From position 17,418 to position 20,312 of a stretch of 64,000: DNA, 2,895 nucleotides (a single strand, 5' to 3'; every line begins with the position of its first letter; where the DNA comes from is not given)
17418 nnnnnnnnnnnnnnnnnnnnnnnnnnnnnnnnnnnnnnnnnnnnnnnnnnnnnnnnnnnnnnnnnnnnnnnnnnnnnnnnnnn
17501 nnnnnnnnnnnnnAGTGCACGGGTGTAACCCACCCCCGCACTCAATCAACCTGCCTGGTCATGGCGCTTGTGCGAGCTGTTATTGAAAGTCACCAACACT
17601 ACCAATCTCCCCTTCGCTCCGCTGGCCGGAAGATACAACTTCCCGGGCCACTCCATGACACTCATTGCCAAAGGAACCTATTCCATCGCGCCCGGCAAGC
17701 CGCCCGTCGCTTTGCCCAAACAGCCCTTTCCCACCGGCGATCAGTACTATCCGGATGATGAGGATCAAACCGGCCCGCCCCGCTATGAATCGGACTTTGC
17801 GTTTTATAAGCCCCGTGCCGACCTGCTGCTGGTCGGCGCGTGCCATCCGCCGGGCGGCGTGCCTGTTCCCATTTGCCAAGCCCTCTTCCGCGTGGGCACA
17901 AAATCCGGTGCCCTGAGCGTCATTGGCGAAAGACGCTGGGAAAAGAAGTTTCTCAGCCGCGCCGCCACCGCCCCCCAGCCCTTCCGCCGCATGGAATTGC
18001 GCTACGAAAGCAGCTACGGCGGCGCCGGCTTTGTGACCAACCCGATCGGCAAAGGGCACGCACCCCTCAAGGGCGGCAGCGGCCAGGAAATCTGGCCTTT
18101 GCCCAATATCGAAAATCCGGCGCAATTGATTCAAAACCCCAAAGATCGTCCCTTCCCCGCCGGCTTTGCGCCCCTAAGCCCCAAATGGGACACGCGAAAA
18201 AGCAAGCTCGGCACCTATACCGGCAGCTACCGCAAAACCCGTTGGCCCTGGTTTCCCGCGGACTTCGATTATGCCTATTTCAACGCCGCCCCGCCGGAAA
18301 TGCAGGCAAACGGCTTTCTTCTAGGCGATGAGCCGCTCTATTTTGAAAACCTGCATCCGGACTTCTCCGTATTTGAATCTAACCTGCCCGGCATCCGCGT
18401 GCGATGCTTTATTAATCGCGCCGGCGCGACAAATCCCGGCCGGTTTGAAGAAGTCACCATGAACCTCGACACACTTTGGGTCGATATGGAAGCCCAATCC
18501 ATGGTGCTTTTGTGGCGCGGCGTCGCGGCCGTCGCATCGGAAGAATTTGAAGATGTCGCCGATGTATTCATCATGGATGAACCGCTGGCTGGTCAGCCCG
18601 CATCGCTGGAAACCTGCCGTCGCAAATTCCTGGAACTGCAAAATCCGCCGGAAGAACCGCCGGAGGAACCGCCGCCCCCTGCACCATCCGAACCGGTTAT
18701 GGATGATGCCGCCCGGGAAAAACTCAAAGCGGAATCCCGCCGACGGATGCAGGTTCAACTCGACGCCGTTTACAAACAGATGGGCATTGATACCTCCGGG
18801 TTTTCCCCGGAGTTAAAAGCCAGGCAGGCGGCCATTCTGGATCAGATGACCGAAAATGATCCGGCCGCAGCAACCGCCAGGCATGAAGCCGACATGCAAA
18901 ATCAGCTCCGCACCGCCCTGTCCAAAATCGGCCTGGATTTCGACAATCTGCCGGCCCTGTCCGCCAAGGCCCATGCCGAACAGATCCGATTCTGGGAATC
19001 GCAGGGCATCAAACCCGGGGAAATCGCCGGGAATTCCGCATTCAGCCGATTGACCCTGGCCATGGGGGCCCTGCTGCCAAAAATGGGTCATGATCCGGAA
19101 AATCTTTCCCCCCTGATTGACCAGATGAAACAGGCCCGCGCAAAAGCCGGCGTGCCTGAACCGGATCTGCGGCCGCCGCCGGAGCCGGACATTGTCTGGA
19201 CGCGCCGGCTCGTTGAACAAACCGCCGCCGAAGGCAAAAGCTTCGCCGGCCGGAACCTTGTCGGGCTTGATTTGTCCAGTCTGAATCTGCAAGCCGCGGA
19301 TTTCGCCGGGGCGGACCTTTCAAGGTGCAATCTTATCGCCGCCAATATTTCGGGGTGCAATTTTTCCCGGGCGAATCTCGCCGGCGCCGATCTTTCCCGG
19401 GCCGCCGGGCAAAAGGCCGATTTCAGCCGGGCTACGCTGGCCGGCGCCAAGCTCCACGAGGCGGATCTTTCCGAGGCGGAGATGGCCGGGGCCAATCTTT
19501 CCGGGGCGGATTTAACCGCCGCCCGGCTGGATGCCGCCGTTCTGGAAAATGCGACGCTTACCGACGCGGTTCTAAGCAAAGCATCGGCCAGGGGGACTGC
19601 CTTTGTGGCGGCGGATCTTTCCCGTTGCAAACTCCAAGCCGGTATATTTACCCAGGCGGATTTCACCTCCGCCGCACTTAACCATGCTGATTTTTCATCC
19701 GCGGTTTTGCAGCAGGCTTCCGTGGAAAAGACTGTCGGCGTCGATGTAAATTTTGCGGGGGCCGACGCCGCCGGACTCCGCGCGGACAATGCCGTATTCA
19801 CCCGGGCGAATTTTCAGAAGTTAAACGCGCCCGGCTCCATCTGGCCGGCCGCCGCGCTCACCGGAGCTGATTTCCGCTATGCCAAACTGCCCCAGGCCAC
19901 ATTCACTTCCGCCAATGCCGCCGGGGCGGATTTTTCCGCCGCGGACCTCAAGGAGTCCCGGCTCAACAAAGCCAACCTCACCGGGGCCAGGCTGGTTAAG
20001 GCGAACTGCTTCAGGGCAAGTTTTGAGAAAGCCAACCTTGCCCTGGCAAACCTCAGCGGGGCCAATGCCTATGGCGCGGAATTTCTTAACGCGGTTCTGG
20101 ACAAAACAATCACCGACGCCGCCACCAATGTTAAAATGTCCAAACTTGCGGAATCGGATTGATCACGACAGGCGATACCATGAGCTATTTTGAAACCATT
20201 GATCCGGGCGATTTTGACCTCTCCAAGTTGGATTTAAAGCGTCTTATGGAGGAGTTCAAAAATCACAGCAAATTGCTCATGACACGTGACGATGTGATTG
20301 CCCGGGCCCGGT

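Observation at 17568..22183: DUF2169-like domain fused to a pentapeptide-repeat domain, followed by a second ~660-aa all-pentapeptide-repeat protein, directly after vgrG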

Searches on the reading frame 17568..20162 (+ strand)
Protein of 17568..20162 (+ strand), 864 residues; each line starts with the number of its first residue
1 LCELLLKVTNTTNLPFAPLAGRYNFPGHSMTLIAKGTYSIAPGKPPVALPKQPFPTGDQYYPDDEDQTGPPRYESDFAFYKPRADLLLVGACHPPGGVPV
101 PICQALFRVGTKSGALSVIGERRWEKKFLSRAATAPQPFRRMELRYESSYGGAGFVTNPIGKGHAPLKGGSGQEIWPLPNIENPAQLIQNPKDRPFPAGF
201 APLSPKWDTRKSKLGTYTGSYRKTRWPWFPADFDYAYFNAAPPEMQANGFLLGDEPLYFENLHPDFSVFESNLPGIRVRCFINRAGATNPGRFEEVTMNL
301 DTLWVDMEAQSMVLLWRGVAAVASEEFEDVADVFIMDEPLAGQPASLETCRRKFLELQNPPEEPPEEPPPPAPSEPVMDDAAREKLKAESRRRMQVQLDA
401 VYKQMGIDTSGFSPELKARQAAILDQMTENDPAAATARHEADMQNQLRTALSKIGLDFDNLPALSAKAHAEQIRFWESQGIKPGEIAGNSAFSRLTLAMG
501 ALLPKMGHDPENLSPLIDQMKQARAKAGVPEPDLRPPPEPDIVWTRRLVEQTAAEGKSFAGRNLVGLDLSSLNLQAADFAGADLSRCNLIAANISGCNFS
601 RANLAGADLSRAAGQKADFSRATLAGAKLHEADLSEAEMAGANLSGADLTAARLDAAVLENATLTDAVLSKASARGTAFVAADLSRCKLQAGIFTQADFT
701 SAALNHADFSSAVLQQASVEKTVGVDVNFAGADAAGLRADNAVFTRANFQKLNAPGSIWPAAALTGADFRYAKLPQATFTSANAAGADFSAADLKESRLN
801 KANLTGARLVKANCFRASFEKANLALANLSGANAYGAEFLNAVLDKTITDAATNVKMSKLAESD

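Call 6: search_protein_families(library=pfam, proteins=[window:17568-20162:+], max_evalue=0.01)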
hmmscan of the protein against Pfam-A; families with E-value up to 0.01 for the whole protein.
window:17568-20162:+ (864 aa): 5 families
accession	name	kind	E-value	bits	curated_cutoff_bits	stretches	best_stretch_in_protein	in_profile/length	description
PF09937.14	DUF2169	-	1.4e-85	287.7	25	1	29-317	5-294/294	Uncharacterized protein conserved in bacteria (DUF2169)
PF00805.28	Pentapeptide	-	1.6e-45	152.6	20.2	8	617-654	1-38/40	Pentapeptide repeats (8 copies)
PF13599.13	Pentapeptide_4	-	3.7e-27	94.6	38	4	573-638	12-77/78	Pentapeptide repeat region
PF13576.12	Pentapeptide_3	-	4.5e-17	62.4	27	0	576-612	9-47/48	Pentapeptide repeats (9 copies)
PF25296.1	Decapeptide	-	4.3e-05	23.8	45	0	761-827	4-70/74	Decapeptide repeat region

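Call 12: find_homologous_proteins(query=window:17568-20162:+)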
Query window:17568-20162:+ (864 aa): 395 proteins with E <= 0.001 among 8000 candidates; the best 120 are listed.
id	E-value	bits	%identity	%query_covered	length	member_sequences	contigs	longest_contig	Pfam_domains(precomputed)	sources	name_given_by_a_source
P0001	0.0e+0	1903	97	100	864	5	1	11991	PF09937.15,PF13576.13,PF13599.14,PF00805.29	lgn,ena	-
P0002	0.0e+0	1302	67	99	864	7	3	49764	PF09937.15,PF13576.13,PF13599.14,PF00805.29,PF25296.2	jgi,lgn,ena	-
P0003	0.0e+0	1283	67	99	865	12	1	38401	PF09937.15,PF13576.13,PF13599.14,PF00805.29,PF25296.2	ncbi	ncbi:MAG: DUF2169 domain-containing protein [Phycisphaerae bacterium]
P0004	0.0e+0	1280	67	99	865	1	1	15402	PF09937.15,PF13576.13,PF13599.14,PF00805.29,PF25296.2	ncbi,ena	-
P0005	0.0e+0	1276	66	99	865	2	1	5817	PF09937.15,PF13576.13,PF13599.14,PF00805.29,PF25296.2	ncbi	-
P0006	0.0e+0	1271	66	99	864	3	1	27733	PF09937.15,PF13576.13,PF13599.14,PF00805.29,PF25296.2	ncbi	-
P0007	0.0e+0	1253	65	99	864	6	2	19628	PF09937.15,PF13576.13,PF13599.14,PF00805.29,PF25296.2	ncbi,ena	-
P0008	0.0e+0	1218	65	97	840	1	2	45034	PF09937.15,PF13576.13,PF13599.14,PF00805.29,PF25296.2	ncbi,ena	-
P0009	0.0e+0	1213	64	97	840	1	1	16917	PF09937.15,PF13576.13,PF13599.14,PF00805.29,PF25296.2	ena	-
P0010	0.0e+0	1192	62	99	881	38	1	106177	PF09937.15,PF13576.13,PF13599.14,PF00805.29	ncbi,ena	-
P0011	9.1e-283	958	61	83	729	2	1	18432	PF09937.15,PF13576.13,PF13599.14,PF00805.29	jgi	jgi:uncharacterized protein YjbI with pentapeptide repeats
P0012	1.7e-252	858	48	99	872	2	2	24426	PF09937.15,PF13576.13,PF13599.14,PF00805.29,PF25296.2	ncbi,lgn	-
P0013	5.4e-249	847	48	99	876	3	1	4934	PF09937.15,PF13576.13,PF13599.14,PF00805.29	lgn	-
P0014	4.5e-247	840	49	97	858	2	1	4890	PF09937.15,PF13576.13,PF13599.14,PF00805.29,PF25296.2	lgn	-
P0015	1.1e-246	839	49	99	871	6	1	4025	PF09937.15,PF13576.13,PF13599.14,PF00805.29,PF25296.2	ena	-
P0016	2.5e-243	828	48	97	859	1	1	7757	PF09937.15,PF13576.13,PF13599.14,PF00805.29,PF25296.2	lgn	-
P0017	2.7e-243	828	47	99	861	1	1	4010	PF09937.15,PF13576.13,PF13599.14,PF00805.29,PF25296.2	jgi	jgi:uncharacterized protein YjbI with pentapeptide repeats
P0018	6.2e-243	827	47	99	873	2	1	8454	PF09937.15,PF13576.13,PF13599.14,PF00805.29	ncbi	-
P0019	8.8e-239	813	46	99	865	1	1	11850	PF09937.15,PF13576.13,PF13599.14,PF00805.29,PF25296.2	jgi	jgi:uncharacterized protein YjbI with pentapeptide repeats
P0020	1.2e-238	813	46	99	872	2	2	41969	PF09937.15,PF13576.13,PF13599.14,PF00805.29,PF25296.2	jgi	jgi:uncharacterized protein YjbI with pentapeptide repeats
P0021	2.3e-238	812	46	99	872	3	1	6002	PF09937.15,PF13576.13,PF13599.14,PF00805.29,PF25296.2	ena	-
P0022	7.3e-238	810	45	99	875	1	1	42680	PF09937.15,PF13576.13,PF13599.14,PF00805.29,PF25296.2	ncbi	-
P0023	1.9e-236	805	47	97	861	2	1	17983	PF09937.15,PF13576.13,PF13599.14,PF00805.29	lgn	-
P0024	2.2e-236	805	47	99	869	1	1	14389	PF09937.15,PF13576.13,PF13599.14,PF00805.29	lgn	-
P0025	2.4e-236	805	40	99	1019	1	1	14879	PF09937.15,PF13576.13,PF13599.14,PF00805.29,PF25296.2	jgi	jgi:uncharacterized protein YjbI with pentapeptide repeats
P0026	2.5e-234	798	41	97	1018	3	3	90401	PF09937.15,PF13576.13,PF13599.14,PF00805.29,PF25296.2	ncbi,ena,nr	ncbi:MAG TPA: DUF2169 domain-containing protein [Desulfatiglandales bacterium]|nr:DUF2169 domain-con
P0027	3.1e-233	795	47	98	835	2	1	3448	PF09937.15,PF13576.13,PF13599.14,PF00805.29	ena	-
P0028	6.3e-233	794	40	99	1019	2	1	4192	PF09937.15,PF13576.13,PF13599.14,PF00805.29,PF25296.2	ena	-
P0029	2.2e-232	792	45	99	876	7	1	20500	PF09937.15,PF13576.13,PF13599.14,PF00805.29,PF25296.2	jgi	jgi:uncharacterized protein YjbI with pentapeptide repeats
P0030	4.4e-232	791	45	99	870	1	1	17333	PF09937.15,PF13576.13,PF13599.14,PF00805.29,PF25296.2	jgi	jgi:uncharacterized protein YjbI with pentapeptide repeats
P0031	1.4e-231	789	45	99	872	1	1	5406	PF09937.15,PF13576.13,PF13599.14,PF00805.29,PF25296.2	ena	-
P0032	1.5e-231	789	40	99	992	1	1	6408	PF09937.15,PF13576.13,PF13599.14,PF00805.29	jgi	jgi:uncharacterized protein YjbI with pentapeptide repeats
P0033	2.5e-231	788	46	99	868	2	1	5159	PF09937.15,PF13576.13,PF13599.14,PF00805.29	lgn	-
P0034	3.2e-231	788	42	97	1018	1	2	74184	PF09937.15,PF13576.13,PF13599.14,PF00805.29,PF25296.2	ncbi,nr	ncbi:MAG: DUF2169 domain-containing protein [Proteobacteria bacterium]|nr:DUF2169 domain-containing 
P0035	3.3e-231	788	45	99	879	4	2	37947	PF09937.15,PF13576.13,PF13599.14,PF00805.29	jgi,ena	jgi:uncharacterized protein YjbI with pentapeptide repeats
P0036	2.4e-230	785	46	97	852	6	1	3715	PF09937.15,PF13576.13,PF13599.14,PF00805.29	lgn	-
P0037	6.6e-229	780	45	98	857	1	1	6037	PF09937.15,PF13576.13,PF13599.14,PF00805.29,PF25296.2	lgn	-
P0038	1.7e-228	779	46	99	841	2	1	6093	PF09937.15,PF13576.13,PF13599.14,PF00805.29,PF25296.2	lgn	-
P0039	4.2e-228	778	43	98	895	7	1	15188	PF09937.15,PF13576.13,PF13599.14,PF00805.29,PF25296.2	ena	-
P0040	4.3e-228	778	47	98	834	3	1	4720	PF09937.15,PF13576.13,PF13599.14,PF00805.29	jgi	-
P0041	5.7e-228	777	46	98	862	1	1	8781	PF09937.15,PF13576.13,PF13599.14,PF00805.29,PF25296.2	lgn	-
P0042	5.9e-228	777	41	99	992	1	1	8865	PF09937.15,PF13576.13,PF13599.14,PF00805.29,PF25296.2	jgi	jgi:uncharacterized protein YjbI with pentapeptide repeats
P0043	6.3e-228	777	39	99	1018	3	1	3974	PF09937.15,PF13576.13,PF13599.14,PF00805.29,PF25296.2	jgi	jgi:uncharacterized protein YjbI with pentapeptide repeats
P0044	7.7e-228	777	46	98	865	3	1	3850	PF09937.15,PF13576.13,PF13599.14,PF00805.29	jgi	-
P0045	3.0e-227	775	39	98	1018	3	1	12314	PF09937.15,PF13576.13,PF13599.14,PF00805.29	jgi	jgi:uncharacterized protein YjbI with pentapeptide repeats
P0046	3.0e-227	775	46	99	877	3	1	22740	PF09937.15,PF13576.13,PF13599.14,PF00805.29,PF25296.2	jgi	-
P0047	2.9e-226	772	41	99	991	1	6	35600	PF09937.15,PF13576.13,PF13599.14,PF00805.29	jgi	jgi:uncharacterized protein YjbI with pentapeptide repeats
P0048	6.2e-225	767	46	95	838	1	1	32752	PF09937.15,PF13576.13,PF13599.14,PF00805.29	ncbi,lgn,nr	ncbi:MAG: DUF2169 domain-containing protein [Acidobacteria bacterium]|nr:DUF2169 domain-containing p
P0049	7.6e-224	764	46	97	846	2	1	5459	PF09937.15,PF13576.13,PF13599.14,PF00805.29,PF25296.2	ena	-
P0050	1.2e-223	763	45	99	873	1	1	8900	PF09937.15,PF13576.13,PF13599.14,PF00805.29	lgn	-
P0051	1.6e-223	763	40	99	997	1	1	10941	PF09937.15,PF13576.13,PF13599.14,PF00805.29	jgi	-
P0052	1.6e-223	762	44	99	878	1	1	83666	PF09937.15,PF13576.13,PF13599.14,PF00805.29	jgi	jgi:uncharacterized protein YjbI with pentapeptide repeats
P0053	3.4e-223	761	44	99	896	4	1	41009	PF09937.15,PF13576.13,PF13599.14,PF00805.29,PF25296.2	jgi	-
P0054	8.3e-223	760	44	99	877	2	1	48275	PF09937.15,PF13576.13,PF13599.14,PF00805.29,PF25296.2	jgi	jgi:uncharacterized protein YjbI with pentapeptide repeats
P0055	1.4e-222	759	42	99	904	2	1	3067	PF09937.15,PF13576.13,PF13599.14,PF00805.29,PF25296.2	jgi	-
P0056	5.5e-222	757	40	97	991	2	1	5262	PF09937.15,PF13576.13,PF13599.14,PF00805.29,PF25296.2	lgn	-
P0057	1.1e-221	756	42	99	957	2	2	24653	PF09937.15,PF13576.13,PF13599.14,PF00805.29,PF25296.2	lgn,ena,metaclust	metaclust:\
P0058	1.2e-221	756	46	97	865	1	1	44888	PF09937.15,PF13576.13,PF13599.14,PF00805.29,PF25296.2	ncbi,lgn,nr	ncbi:MAG: DUF2169 domain-containing protein [Acidobacteria bacterium]|nr:DUF2169 domain-containing p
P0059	1.3e-221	756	44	99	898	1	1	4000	PF09937.15,PF13576.13,PF13599.14,PF00805.29,PF25296.2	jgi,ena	-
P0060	1.3e-221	756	42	99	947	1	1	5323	PF09937.15,PF13576.13,PF13599.14,PF00805.29,PF25296.2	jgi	jgi:uncharacterized protein YjbI with pentapeptide repeats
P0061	1.8e-220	752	42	99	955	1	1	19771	PF09937.15,PF13576.13,PF13599.14,PF00805.29,PF25296.2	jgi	jgi:uncharacterized protein YjbI with pentapeptide repeats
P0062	1.5e-219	749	43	99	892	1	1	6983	PF09937.15,PF13576.13,PF13599.14,PF00805.29,PF25296.2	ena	-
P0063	5.1e-219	748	44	99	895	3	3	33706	PF09937.15,PF13576.13,PF13599.14,PF00805.29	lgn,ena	-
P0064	7.2e-219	747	45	99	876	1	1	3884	PF09937.15,PF13576.13,PF13599.14,PF00805.29,PF25296.2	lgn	-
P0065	1.5e-217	743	43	99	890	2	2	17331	PF09937.15,PF13576.13,PF13599.14,PF00805.29,PF25296.2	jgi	-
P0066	1.2e-216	740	38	96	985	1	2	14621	PF09937.15,PF13576.13,PF13599.14,PF00805.29,PF25296.2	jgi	jgi:uncharacterized protein YjbI with pentapeptide repeats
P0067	1.5e-216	739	42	99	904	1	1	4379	PF09937.15,PF13576.13,PF13599.14,PF00805.29,PF25296.2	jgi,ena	-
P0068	1.2e-213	730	43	99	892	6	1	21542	PF09937.15,PF13576.13,PF13599.14,PF00805.29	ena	-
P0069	6.5e-213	727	43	97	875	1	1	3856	PF09937.15,PF13576.13,PF13599.14,PF00805.29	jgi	jgi:uncharacterized protein YjbI with pentapeptide repeats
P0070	1.9e-212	726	43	99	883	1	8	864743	PF09937.15,PF13576.13,PF13599.14,PF00805.29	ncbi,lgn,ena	-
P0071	4.9e-211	721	44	99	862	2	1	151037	PF09937.15,PF13576.13,PF13599.14,PF00805.29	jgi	-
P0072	1.6e-210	719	44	97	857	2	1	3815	PF09937.15,PF13576.13,PF13599.14,PF00805.29,PF25296.2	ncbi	-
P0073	2.7e-210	719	43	99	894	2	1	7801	PF09937.15,PF13576.13,PF13599.14,PF00805.29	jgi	-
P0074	2.5e-209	716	43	99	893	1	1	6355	PF09937.15,PF13576.13,PF13599.14,PF00805.29,PF25296.2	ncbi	-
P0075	3.4e-209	715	44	99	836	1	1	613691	PF09937.15,PF13576.13,PF13599.14,PF00805.29,PF25296.2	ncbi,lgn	-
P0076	3.1e-206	705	39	99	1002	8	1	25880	PF09937.15,PF13576.13,PF13599.14,PF00805.29,PF25296.2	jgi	jgi:uncharacterized protein YjbI with pentapeptide repeats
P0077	1.4e-205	703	42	99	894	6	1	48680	PF09937.15,PF13576.13,PF13599.14,PF00805.29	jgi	-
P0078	4.1e-205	702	40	98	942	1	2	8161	PF09937.15,PF13576.13,PF13599.14,PF00805.29,PF25296.2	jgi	-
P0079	1.8e-204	699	42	99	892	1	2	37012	PF09937.15,PF13576.13,PF13599.14,PF00805.29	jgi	jgi:uncharacterized protein YjbI with pentapeptide repeats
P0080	1.5e-203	696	41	99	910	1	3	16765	PF09937.15,PF13576.13,PF13599.14,PF00805.29,PF25296.2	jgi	-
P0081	1.8e-203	696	42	98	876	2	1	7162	PF09937.15,PF13576.13,PF13599.14,PF00805.29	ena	-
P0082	2.5e-202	692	45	90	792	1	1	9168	PF09937.15,PF13576.13,PF13599.14,PF00805.29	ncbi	ncbi:MAG: DUF2169 family type VI secretion system accessory protein, partial [Opitutaceae bacterium]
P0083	2.6e-202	692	42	99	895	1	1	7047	PF09937.15,PF13576.13,PF13599.14,PF00805.29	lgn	-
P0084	6.0e-202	691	42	97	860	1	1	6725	PF09937.15,PF13576.13,PF13599.14,PF00805.29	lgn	-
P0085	2.3e-201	689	44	99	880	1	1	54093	PF09937.15,PF13576.13,PF13599.14,PF00805.29,PF25296.2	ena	-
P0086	1.4e-199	683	42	99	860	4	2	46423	PF09937.15,PF13576.13,PF13599.14,PF00805.29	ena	-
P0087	1.3e-198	680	42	99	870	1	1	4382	PF09937.15,PF13576.13,PF13599.14,PF00805.29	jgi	-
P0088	2.6e-198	679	43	99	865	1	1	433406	PF09937.15,PF13576.13,PF13599.14,PF00805.29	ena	-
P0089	1.3e-196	674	37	99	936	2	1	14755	PF09937.15,PF13576.13,PF13599.14,PF00805.29,PF23894.3,PF25296.2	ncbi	-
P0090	5.6e-196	671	42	99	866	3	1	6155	PF09937.15,PF13576.13,PF13599.14,PF00805.29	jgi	-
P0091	1.7e-195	670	42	98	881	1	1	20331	PF09937.15,PF13576.13,PF13599.14,PF00805.29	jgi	-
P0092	2.4e-195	669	43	99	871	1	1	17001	PF09937.15,PF13576.13,PF13599.14,PF00805.29,PF25296.2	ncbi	-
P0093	2.4e-193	663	41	99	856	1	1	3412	PF09937.15,PF13576.13,PF13599.14,PF00805.29,PF25296.2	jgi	jgi:uncharacterized protein YjbI with pentapeptide repeats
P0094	1.2e-192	660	43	99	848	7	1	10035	PF09937.15,PF13576.13,PF13599.14,PF00805.29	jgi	jgi:uncharacterized protein YjbI with pentapeptide repeats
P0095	2.0e-192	660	43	99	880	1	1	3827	PF09937.15,PF13576.13,PF13599.14,PF00805.29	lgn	-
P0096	6.1e-192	658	41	99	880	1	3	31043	PF09937.15,PF13576.13,PF13599.14,PF00805.29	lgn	-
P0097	3.3e-189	649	42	99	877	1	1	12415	PF09937.15,PF13576.13,PF13599.14,PF00805.29,PF25296.2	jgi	jgi:uncharacterized protein YjbI with pentapeptide repeats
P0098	5.1e-189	648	42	99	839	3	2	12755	PF09937.15,PF13576.13,PF13599.14,PF00805.29,PF25296.2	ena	-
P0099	2.8e-188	646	45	86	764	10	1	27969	PF09937.15,PF13576.13,PF13599.14,PF00805.29,PF25296.2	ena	-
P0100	5.5e-188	645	41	96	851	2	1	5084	PF09937.15,PF13576.13,PF13599.14,PF00805.29,PF25296.2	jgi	jgi:uncharacterized protein YjbI with pentapeptide repeats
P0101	2.2e-187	643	39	97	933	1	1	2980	PF09937.15,PF13576.13,PF13599.14,PF00805.29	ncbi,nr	ncbi:MAG: DUF2169 domain-containing protein [Calditrichia bacterium]|nr:DUF2169 domain-containing pr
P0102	4.0e-187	642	38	99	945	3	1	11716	PF09937.15,PF13576.13,PF13599.14,PF00805.29,PF25296.2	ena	-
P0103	9.1e-187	641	40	97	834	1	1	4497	PF09937.15,PF13576.13,PF13599.14,PF00805.29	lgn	-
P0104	4.6e-186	639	39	99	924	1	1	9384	PF09937.15,PF13576.13,PF13599.14,PF00805.29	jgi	jgi:uncharacterized protein YjbI with pentapeptide repeats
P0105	6.8e-186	638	38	99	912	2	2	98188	PF09937.15,PF13576.13,PF13599.14,PF00805.29,PF25296.2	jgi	-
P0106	1.2e-182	627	39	99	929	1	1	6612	PF09937.15,PF13576.13,PF13599.14,PF00805.29,PF25296.2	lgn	-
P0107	1.9e-182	627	38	97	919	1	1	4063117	PF09937.15,PF13576.13,PF13599.14,PF00805.29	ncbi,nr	ncbi:MAG: DUF2169 domain-containing protein [bacterium]|nr:MAG: DUF2169 domain-containing protein [b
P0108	2.7e-182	626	41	92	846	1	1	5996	PF09937.15,PF13576.13,PF13599.14,PF00805.29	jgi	-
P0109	8.0e-182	625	39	99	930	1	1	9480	PF09937.15,PF13576.13,PF13599.14,PF00805.29,PF25296.2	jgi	jgi:uncharacterized protein YjbI with pentapeptide repeats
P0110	3.0e-181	623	39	99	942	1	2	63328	PF09937.15,PF13576.13,PF13599.14,PF00805.29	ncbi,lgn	-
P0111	4.1e-181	622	39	99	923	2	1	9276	PF09937.15,PF13576.13,PF13599.14,PF00805.29,PF25296.2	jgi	-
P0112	2.0e-177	610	38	83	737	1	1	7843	PF09937.15,PF13576.13,PF13599.14,PF00805.29,PF25296.2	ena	-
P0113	2.2e-177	610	40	99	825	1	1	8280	PF09937.15,PF13576.13,PF13599.14,PF00805.29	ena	-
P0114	2.7e-176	606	38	96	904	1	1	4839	PF09937.15,PF13576.13,PF13599.14,PF00805.29,PF25296.2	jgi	-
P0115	9.4e-176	604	37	99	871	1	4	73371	PF09937.15,PF13576.13,PF13599.14,PF00805.29,PF23894.3,PF25296.2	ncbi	-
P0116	1.8e-174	600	36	83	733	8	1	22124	PF09937.15,PF13576.13,PF13599.14,PF00805.29,PF25296.2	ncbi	-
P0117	8.5e-174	598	47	47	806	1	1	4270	PF09937.15,PF13576.13,PF13599.14,PF00805.29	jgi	-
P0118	1.1e-173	598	35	83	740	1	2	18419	PF09937.15,PF13576.13,PF13599.14,PF00805.29,PF25296.2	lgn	-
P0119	1.5e-172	594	36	93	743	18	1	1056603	PF09937.15,PF13576.13,PF13599.14,PF00805.29,PF25296.2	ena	-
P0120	7.4e-172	592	50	40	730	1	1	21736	PF09937.15,PF13576.13,PF13599.14,PF00805.29,PF25296.2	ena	-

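Call 24: find_encoding_contigs(protein=P0010, flank=10000, max_places=2)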
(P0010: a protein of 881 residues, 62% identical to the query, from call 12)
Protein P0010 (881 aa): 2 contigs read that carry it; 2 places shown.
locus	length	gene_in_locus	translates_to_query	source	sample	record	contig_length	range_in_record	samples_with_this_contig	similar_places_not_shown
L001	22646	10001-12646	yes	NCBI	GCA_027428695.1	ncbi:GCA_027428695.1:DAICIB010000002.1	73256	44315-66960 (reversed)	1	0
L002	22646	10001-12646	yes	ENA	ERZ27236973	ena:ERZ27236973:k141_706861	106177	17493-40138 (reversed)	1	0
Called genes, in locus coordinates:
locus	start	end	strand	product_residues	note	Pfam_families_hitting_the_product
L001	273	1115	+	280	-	PF07024:ImpE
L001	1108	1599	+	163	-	PF04965:GPW_gp25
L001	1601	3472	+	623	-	PF05947:T6SS_TssF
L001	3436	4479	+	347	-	PF06996:T6SS_TssG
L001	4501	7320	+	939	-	PF00004:AAA, PF13191:AAA_16 (weak), PF23569:NBD_SMAX1, PF17871:AAA_lid_9, PF00004:AAA (weak), PF07724:AAA_2, PF07728:AAA_5, PF10431:ClpB_D2-small, +6 more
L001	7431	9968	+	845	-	PF05954:Phage_GPD, PF04717:Phage_base_V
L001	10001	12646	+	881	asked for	PF09937:DUF2169, PF13576:Pentapeptide_3 (faint), PF13599:Pentapeptide_4, PF00805:Pentapeptide, PF13599:Pentapeptide_4 (weak), PF00805:Pentapeptide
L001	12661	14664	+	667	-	-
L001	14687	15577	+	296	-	PF12059:DUF3540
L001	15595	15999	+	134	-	PF13665:Tox-PAAR-like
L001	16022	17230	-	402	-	PF01676:Metalloenzyme, PF10143:PhosphMutase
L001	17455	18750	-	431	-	PF03447:NAD_binding_3, PF00742:Homoserine_dh, PF01842:ACT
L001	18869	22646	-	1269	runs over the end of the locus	PF00580:UvrD-helicase, PF13245:AAA_19, PF13361:UvrD_C, PF13538:UvrD_C_2 (faint), PF12705:PDDEXK_1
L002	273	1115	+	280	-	PF07024:ImpE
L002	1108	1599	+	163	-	PF04965:GPW_gp25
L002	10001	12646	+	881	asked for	PF09937:DUF2169, PF13576:Pentapeptide_3 (faint), PF13599:Pentapeptide_4, PF00805:Pentapeptide, PF13599:Pentapeptide_4 (weak), PF00805:Pentapeptide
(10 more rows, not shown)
